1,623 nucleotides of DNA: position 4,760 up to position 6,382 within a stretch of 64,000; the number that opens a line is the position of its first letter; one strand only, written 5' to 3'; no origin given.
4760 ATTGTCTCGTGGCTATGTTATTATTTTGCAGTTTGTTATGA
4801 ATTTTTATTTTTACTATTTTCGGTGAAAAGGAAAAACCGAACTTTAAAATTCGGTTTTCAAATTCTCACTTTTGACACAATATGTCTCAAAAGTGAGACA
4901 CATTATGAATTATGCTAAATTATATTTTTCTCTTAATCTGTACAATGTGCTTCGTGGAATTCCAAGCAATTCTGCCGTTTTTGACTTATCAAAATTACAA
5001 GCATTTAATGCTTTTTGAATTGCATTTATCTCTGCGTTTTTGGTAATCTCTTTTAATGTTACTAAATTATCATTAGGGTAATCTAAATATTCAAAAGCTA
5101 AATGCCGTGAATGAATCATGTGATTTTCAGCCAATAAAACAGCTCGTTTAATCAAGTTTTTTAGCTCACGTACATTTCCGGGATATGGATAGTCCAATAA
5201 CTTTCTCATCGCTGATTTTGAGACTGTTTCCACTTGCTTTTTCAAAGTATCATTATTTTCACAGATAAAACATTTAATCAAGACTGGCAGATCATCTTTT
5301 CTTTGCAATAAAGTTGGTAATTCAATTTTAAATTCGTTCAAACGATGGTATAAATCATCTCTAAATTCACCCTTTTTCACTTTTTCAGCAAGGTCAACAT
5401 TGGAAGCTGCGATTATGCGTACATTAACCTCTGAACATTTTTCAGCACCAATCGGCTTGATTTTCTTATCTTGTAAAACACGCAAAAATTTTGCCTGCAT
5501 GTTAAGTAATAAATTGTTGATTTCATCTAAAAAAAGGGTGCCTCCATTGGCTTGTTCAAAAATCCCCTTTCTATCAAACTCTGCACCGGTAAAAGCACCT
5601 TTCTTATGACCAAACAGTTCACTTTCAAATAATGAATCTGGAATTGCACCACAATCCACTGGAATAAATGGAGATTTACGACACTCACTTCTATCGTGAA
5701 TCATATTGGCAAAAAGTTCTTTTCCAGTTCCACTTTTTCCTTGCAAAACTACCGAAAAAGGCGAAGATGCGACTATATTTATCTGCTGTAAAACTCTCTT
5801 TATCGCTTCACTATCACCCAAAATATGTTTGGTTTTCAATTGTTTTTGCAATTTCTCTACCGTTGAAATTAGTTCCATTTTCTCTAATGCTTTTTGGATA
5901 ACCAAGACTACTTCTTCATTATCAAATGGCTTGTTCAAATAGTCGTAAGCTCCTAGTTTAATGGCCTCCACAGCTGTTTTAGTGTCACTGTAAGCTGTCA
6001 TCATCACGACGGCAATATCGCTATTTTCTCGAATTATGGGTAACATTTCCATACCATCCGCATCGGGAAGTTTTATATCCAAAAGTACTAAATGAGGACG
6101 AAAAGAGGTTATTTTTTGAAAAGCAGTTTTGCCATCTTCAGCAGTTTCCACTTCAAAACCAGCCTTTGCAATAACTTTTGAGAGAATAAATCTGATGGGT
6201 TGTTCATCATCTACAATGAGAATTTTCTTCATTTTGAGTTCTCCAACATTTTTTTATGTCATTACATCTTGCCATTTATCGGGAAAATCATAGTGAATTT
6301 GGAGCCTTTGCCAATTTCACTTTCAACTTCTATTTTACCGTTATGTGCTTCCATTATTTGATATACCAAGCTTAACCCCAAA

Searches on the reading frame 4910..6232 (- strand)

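Call 55: search_protein_families(library=pfam, proteins=[window:4910-6232:-], max_evalue=0.001)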
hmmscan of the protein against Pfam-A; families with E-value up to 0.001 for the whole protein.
window:4910-6232:- (440 aa): 7 families
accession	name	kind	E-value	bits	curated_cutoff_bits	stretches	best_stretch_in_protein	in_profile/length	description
PF00158.32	Sigma54_activat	-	4.1e-67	225.5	20.2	1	137-304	1-168/168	Sigma-54 interaction domain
PF00072.30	Response_reg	-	1.5e-30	106.1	30.2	1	4-112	1-110/111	Response regulator receiver domain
PF25601.1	AAA_lid_14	-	4.1e-21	75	27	1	310-383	2-75/87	AAA+ ATPase lid domain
PF14532.12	Sigma54_activ_2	-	7e-21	75.4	25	1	138-308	1-138/138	Sigma-54 interaction domain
PF02954.25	HTH_8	-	1.8e-10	40.8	22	1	401-437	6-42/42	Bacterial regulatory protein, Fis family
PF07728.20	AAA_5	-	2.1e-07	31.4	22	1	161-279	2-123/139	AAA domain (dynein-related subfamily)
PF07724.20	AAA_2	-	9.3e-05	23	27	1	160-290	5-136/166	AAA domain (Cdc48 subfamily)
